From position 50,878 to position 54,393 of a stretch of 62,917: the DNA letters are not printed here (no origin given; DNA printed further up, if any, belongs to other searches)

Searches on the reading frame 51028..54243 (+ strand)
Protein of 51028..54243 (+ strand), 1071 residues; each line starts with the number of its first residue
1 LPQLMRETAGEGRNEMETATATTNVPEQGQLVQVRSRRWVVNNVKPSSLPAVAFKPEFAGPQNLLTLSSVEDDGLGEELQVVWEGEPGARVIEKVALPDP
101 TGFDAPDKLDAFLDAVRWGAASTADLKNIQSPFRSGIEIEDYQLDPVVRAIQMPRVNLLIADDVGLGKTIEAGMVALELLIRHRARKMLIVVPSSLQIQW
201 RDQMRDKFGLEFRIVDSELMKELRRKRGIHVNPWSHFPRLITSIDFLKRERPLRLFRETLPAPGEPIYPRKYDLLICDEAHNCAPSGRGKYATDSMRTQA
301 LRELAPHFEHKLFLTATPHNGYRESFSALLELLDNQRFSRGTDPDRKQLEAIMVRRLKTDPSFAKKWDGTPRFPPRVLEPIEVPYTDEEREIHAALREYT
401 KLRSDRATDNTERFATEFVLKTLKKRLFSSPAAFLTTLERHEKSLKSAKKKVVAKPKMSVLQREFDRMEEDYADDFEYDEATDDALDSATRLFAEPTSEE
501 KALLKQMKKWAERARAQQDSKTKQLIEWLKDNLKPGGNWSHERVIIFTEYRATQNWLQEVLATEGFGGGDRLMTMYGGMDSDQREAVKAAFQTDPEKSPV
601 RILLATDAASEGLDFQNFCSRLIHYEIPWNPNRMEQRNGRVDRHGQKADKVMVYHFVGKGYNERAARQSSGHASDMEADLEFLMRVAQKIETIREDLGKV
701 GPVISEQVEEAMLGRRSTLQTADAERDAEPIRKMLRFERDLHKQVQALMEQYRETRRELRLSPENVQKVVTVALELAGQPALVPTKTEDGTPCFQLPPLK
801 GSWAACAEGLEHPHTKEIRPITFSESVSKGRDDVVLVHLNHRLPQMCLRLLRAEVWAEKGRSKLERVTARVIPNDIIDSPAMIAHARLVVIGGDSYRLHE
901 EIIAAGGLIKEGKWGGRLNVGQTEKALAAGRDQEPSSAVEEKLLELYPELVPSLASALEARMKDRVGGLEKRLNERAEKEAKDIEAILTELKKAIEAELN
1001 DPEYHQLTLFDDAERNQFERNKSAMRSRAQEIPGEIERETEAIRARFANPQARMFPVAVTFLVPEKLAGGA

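Call 53: search_protein_families(library=pfam, proteins=[window:51028-54243:+], max_evalue=0.001)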
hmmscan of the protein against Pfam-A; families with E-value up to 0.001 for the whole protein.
window:51028-54243:+ (1071 aa): 5 families
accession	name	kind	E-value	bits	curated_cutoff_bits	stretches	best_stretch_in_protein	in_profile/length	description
PF00271.37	Helicase_C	-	3.7e-19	69.5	23.5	1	537-645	11-110/110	Helicase conserved C-terminal domain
PF00176.29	SNF2-rel_dom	-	2.6e-11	43.6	24.9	1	154-340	16-185/290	SNF2-related domain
PF04851.21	ResIII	-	6.1e-08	33.2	22.5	1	148-319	16-163/164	Type III restriction enzyme, res subunit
PF00270.35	DEAD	-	7.1e-05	23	26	1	155-320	15-162/167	DEAD/DEAH box helicase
PF13872.12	AAA_34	-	0.00071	19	27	0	155-215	60-120/306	P-loop containing NTP hydrolase pore-1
